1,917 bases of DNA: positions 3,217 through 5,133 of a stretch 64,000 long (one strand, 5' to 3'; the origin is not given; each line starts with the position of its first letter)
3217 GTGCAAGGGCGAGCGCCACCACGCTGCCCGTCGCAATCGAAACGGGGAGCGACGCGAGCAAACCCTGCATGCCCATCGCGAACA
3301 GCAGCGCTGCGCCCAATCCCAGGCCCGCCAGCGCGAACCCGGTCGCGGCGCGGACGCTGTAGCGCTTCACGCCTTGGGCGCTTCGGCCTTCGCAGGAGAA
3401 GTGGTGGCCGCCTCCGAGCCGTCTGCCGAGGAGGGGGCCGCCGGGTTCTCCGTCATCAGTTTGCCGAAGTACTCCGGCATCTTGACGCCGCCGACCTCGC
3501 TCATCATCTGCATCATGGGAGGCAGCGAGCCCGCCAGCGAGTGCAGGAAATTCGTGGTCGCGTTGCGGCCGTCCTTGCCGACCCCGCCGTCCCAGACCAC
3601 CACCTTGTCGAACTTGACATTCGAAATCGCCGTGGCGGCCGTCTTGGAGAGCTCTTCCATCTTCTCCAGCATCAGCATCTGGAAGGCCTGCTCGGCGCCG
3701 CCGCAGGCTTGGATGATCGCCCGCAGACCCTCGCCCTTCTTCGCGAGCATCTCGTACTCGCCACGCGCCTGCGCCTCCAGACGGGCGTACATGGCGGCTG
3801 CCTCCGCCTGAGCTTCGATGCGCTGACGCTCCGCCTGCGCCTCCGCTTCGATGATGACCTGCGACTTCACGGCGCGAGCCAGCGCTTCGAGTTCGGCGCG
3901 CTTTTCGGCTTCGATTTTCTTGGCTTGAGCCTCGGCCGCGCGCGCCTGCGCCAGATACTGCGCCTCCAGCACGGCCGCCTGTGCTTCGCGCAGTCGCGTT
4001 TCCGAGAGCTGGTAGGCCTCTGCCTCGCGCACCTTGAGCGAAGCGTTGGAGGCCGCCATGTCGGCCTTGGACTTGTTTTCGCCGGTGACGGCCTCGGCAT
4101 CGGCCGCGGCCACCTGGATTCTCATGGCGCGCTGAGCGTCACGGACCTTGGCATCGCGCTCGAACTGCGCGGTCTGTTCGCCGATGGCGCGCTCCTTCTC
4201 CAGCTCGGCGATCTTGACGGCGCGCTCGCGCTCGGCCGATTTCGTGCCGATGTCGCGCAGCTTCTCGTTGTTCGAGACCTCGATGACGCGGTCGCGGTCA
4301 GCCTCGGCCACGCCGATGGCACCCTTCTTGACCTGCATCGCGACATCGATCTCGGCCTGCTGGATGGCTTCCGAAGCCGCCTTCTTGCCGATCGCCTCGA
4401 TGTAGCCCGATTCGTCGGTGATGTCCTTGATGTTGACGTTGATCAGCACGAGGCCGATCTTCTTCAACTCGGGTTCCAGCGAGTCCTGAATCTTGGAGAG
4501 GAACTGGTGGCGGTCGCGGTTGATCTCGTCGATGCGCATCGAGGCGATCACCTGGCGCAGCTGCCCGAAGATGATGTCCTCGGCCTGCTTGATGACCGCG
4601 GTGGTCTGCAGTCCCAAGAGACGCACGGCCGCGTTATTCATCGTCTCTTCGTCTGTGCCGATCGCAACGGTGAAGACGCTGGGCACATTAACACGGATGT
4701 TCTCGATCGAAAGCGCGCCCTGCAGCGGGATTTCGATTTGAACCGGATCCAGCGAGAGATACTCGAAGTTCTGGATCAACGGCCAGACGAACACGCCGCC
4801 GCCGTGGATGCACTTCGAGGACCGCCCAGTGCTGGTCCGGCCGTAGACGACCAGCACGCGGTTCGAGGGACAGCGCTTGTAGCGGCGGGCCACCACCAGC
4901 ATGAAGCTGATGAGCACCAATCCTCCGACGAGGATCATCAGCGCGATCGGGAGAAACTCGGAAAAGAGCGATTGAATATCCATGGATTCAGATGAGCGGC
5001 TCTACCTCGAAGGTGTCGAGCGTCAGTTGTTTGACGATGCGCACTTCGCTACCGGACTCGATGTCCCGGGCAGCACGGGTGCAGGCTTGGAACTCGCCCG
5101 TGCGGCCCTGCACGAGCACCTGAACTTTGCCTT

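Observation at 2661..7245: About 175-bp direct repeats (usp 3' end) bracketing the 4.4-kb flotillin/NfeD block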

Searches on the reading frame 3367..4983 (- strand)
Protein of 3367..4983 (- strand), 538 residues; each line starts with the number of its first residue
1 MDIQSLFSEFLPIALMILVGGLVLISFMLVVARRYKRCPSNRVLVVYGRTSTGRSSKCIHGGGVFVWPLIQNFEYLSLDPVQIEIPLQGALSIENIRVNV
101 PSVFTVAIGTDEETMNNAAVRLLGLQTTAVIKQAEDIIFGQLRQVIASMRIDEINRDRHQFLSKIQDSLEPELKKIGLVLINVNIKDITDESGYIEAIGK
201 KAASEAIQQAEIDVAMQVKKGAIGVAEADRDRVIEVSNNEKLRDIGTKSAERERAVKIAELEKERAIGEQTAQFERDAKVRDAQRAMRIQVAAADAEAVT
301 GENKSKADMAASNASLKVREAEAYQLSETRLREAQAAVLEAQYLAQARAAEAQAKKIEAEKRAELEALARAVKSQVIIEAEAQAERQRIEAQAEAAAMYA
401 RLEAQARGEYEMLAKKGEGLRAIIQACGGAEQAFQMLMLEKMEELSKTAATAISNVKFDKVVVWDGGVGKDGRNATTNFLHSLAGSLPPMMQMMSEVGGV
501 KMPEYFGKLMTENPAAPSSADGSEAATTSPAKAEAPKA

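Call 5: search_protein_families(library=pfam, proteins=[window:3367-4983:-], max_evalue=0.01)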
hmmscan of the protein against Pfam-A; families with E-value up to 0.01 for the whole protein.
window:3367-4983:- (538 aa): 1 family
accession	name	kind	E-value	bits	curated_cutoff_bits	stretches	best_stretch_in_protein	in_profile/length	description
PF01145.31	Band_7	-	2.2e-28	100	23.6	1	39-217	4-174/176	SPFH domain / Band 7 family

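Call 10: find_encoding_contigs(protein=window:3367-4983:-, flank=10000, max_places=10)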
Protein window:3367-4983:- (538 aa): 18 contigs read that carry it; 8 places shown.
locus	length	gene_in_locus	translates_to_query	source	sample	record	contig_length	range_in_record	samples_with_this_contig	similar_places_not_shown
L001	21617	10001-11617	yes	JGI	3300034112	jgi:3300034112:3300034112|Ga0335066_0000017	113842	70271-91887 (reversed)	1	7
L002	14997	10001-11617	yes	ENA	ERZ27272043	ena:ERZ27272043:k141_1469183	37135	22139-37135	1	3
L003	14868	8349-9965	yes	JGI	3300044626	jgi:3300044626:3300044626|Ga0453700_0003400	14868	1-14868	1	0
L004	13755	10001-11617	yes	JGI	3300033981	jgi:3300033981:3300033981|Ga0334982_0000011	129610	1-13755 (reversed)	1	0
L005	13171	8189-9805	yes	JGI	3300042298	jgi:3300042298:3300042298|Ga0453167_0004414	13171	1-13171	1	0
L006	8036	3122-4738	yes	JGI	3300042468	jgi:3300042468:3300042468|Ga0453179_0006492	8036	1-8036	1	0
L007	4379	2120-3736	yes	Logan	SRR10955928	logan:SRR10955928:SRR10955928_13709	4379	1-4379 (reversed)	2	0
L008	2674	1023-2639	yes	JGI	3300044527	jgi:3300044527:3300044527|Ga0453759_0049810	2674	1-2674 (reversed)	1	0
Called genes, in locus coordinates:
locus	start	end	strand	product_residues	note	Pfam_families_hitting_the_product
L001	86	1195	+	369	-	PF01244:Peptidase_M19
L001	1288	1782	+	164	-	-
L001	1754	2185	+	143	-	PF08211:dCMP_cyt_deam_2, PF00383:dCMP_cyt_deam_1, PF26947:CDL (weak)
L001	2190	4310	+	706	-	PF22745:Nlig-Ia, PF01653:DNA_ligase_aden, PF03120:OB_DNA_ligase, PF00633:HHH (faint), PF12826:HHH_2, PF14520:HHH_5 (weak), PF00533:BRCT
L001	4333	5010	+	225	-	PF07638:Sigma70_ECF, PF04542:Sigma70_r2 (weak), PF08281:Sigma70_r4_2, PF04545:Sigma70_r4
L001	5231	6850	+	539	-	PF02369:Big_1 (faint), PF13620:CarboxypepD_reg (faint)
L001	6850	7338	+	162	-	-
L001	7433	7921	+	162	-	PF00582:Usp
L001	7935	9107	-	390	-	-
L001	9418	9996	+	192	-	-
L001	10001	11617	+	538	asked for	PF01145:Band_7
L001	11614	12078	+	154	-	-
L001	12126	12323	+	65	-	PF00582:Usp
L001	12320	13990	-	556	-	PF02784:Orn_Arg_deC_N, PF00278:Orn_DAP_Arg_deC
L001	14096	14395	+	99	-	-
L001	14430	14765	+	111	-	-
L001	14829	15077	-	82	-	-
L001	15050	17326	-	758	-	-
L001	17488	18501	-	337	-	PF04055:Radical_SAM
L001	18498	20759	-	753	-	PF01494:FAD_binding_3, PF00724:Oxidored_FMN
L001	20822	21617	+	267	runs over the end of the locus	PF02625:XdhC_CoxI, PF13478:XdhC_C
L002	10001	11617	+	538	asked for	PF01145:Band_7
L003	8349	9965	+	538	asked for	PF01145:Band_7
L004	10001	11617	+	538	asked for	PF01145:Band_7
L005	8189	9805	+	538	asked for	PF01145:Band_7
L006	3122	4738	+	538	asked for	PF01145:Band_7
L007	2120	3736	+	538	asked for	PF01145:Band_7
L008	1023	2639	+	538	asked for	PF01145:Band_7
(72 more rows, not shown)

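Call 13: find_related_loci(query=window:3367-4983:-, collection=genome_contigs, flank=10000)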
Query window:3367-4983:- (538 aa) in genome_contigs; peptide patterns used: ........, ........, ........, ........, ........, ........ (x = any residue, [..] = any of these).
59 stretches matched a pattern; 29 encode a relative of the query (tblastn E <= 1e-3); 28 distinct loci.
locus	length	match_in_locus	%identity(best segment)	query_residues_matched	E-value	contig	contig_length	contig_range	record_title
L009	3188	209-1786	93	6-538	0e+0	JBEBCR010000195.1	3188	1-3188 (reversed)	MAG: Planctomycetota bacterium isolate blackwarrior_2019_sw_WHONDRS-S19S_0021_B_bin.82 scaffold_837678, whole genome sho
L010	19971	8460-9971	96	9-512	0e+0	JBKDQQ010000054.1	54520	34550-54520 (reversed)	MAG: Planctomycetia bacterium isolate samp_2153_metabat2_339 samp_2153_665231, whole genome shotgun sequence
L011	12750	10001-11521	96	6-512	0e+0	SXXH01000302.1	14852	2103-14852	MAG: Planctomycetia bacterium isolate F1-20-MAGs052 F1-20__c813378, whole genome shotgun sequence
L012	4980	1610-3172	90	6-524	0e+0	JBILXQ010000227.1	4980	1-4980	MAG: Planctomycetota bacterium isolate ME2018-10-31_3300042386_group8_bin60 Rohwer_bin1774_scaffold_11773_c1, whole geno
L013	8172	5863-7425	90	6-524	0e+0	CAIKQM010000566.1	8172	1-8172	MAG: uncultured planctomycete isolate Erken-D8_bin-0018 genome assembly, contig: bin-0018:566/745, whole genome shotgun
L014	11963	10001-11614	98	1-538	0e+0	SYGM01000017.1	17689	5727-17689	MAG: Planctomycetia bacterium isolate F1-60-MAGs101 F1-60__c56222, whole genome shotgun sequence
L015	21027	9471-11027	76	2-520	0e+0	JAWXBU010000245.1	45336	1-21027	MAG: Planctomycetota bacterium isolate MP7G1.130 k99_2597778, whole genome shotgun sequence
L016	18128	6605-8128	78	1-509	0e+0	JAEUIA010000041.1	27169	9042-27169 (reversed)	MAG: Planctomycetota bacterium isolate new MAG-31 k141_4176770, whole genome shotgun sequence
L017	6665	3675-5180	76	27-537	0e+0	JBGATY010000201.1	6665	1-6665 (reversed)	MAG: Planctomycetota bacterium isolate MAG_MBR_AS.81 MBRAS-81_NODE_201_length_6665_cov_4.619915, whole genome shotgun se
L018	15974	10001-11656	72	11-537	0e+0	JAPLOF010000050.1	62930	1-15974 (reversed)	MAG: Planctomycetota bacterium isolate LacPavin_0920_WC90_MAG_71_14 LacPavin_0920_WC90_scaffold_809788, whole genome sho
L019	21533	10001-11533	74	11-523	0e+0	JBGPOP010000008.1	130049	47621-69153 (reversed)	MAG: Planctomycetota bacterium isolate OBJ_0618_7090110_189 k141_5975769_length_130049_cov_22.6835, whole genome shotgun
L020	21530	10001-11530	75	4-512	0e+0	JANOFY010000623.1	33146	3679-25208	MAG: Planctomycetota bacterium isolate SOY_64_metabat_33_sub SOY_64_k141_2187455, whole genome shotgun sequence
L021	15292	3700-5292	73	11-512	0e+0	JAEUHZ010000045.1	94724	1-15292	MAG: Planctomycetota bacterium isolate new MAG-30 k141_382843, whole genome shotgun sequence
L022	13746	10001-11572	73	26-522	0e+0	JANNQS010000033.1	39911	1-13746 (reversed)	MAG: Planctomycetota bacterium isolate SOY_31_metabat_411 SOY_31_k141_575392, whole genome shotgun sequence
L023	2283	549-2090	74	4-516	0e+0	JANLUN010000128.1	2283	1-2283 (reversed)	MAG: Planctomycetota bacterium isolate OTE_25_concoct_112_sub OTE_25_k141_4129640, whole genome shotgun sequence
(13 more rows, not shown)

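Call 42: find_homologous_proteins(query=L001:17488-18501:-, max_evalue=1e-30)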
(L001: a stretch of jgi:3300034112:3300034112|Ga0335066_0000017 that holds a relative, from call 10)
Query L001:17488-18501:- (337 aa): 7985 proteins with E <= 1e-30 among 8000 candidates; the best 120 are listed.
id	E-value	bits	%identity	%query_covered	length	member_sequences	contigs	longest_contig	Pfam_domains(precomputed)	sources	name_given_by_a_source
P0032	3.7e-210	715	94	98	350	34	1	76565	PF04055.28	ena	-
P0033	6.0e-195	665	85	100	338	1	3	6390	PF04055.28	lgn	-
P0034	1.8e-152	525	67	100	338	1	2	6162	PF04055.28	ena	-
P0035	1.2e-151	523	69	93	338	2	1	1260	PF04055.28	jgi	jgi:DNA repair photolyase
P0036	1.5e-149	516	66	100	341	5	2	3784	PF04055.28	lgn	-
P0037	2.3e-149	515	66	99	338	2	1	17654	PF04055.28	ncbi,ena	-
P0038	3.8e-149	514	66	100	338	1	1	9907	PF04055.28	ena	-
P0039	1.0e-148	513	69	93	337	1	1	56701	PF04055.28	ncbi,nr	ncbi:MAG: PA0069 family radical SAM protein [Planctomycetes bacterium]|nr:PA0069 family radical SAM 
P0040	7.5e-148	510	66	100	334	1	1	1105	PF04055.28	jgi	jgi:DNA repair photolyase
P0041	2.2e-147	509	66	99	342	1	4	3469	PF04055.28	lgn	-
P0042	3.3e-147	508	66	99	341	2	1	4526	PF04055.28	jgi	jgi:DNA repair photolyase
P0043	8.4e-147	507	69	93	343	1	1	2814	PF04055.28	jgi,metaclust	metaclust:\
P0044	1.1e-146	506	65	99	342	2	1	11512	PF04055.28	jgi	jgi:DNA repair photolyase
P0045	1.6e-146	506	68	95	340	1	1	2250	PF04055.28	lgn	-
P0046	2.5e-146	505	66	100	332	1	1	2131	PF04055.28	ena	-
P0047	2.6e-146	505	67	95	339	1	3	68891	PF04055.28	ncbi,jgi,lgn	jgi:DNA repair photolyase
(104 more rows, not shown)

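Call 45: find_encoding_contigs(protein=P0032, flank=10000, max_places=6)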
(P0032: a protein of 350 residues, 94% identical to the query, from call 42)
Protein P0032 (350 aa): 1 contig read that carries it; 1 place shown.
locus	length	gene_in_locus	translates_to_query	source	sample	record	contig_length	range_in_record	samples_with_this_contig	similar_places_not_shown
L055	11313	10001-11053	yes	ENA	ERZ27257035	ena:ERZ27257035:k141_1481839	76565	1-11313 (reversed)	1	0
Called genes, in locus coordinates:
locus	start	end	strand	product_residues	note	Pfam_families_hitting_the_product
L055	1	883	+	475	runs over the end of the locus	PF10502:Peptidase_S26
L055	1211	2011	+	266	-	PF00005:ABC_tran, PF12399:BCA_ABC_TP_C (weak)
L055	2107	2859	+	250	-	PF01012:ETF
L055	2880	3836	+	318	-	PF01012:ETF, PF00766:ETF_alpha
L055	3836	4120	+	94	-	PF01329:Pterin_4a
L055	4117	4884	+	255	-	PF06439:3keto-disac_hyd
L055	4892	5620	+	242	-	-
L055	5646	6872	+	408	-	-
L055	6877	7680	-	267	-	PF02625:XdhC_CoxI, PF13478:XdhC_C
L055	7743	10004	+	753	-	PF01494:FAD_binding_3, PF00724:Oxidored_FMN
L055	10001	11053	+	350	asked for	PF04055:Radical_SAM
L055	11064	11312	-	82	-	?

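Call 46: find_encoding_contigs(protein=P0033, flank=10000, max_places=4)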
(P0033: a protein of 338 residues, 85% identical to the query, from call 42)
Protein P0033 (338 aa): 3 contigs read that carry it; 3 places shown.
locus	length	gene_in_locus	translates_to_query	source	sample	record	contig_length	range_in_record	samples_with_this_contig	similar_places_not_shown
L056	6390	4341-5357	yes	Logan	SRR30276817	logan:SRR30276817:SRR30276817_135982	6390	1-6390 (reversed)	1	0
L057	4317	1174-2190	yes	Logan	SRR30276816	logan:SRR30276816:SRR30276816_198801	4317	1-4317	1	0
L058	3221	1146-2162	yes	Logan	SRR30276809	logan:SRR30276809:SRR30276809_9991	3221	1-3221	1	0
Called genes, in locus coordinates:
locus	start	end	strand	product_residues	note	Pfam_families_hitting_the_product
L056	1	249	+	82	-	?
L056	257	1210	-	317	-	-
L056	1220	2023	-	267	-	PF02625:XdhC_CoxI, PF13478:XdhC_C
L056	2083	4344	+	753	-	PF01494:FAD_binding_3, PF00724:Oxidored_FMN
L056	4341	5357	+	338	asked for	PF04055:Radical_SAM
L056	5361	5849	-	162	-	PF00582:Usp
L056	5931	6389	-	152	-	?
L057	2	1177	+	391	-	?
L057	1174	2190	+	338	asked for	PF04055:Radical_SAM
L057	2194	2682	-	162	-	PF00582:Usp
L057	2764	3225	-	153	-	-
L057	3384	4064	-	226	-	PF07638:Sigma70_ECF, PF04542:Sigma70_r2 (weak), PF08281:Sigma70_r4_2, PF04545:Sigma70_r4 (weak)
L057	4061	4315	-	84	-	?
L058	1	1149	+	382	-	?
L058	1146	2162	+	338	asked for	PF04055:Radical_SAM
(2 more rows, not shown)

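Call 58: search_protein_families(library=ncbifam, proteins=[window:3367-4983:-], max_evalue=0.001)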
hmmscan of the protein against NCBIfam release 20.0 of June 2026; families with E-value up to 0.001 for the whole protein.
window:3367-4983:- (538 aa): 1 family
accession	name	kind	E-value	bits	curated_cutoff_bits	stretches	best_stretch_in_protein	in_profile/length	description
NF058507.1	FlotScfldFlot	equivalog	3.1e-41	141.9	700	1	21-503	7-469/477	flotillin lipid rafts scaffold protein FloT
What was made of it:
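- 3367..4983 (-): Flotillin (Band_7/SPFH, FloT-like). Pfam and NCBIfam (calls 5, 58).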

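Call 60: find_encoding_contigs(protein=P0039, flank=5000, max_places=2)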
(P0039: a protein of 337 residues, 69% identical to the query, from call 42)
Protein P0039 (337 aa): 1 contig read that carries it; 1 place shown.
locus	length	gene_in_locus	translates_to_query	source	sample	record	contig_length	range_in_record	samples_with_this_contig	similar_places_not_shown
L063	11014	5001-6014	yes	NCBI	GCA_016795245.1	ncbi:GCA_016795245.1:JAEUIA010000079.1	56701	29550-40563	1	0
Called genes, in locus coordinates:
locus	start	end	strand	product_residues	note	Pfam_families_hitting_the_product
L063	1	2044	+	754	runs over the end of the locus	PF01494:FAD_binding_3, PF00724:Oxidored_FMN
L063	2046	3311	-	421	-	PF07394:DUF1501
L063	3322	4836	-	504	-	PF08811:DUF1800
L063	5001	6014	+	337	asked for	PF04055:Radical_SAM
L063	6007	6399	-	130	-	PF14539:DUF4442 (faint), PF03061:4HBT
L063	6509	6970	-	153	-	-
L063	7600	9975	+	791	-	PF25778:DUF7948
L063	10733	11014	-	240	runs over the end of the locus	PF07638:Sigma70_ECF (weak), PF04542:Sigma70_r2 (weak), PF08281:Sigma70_r4_2, PF04545:Sigma70_r4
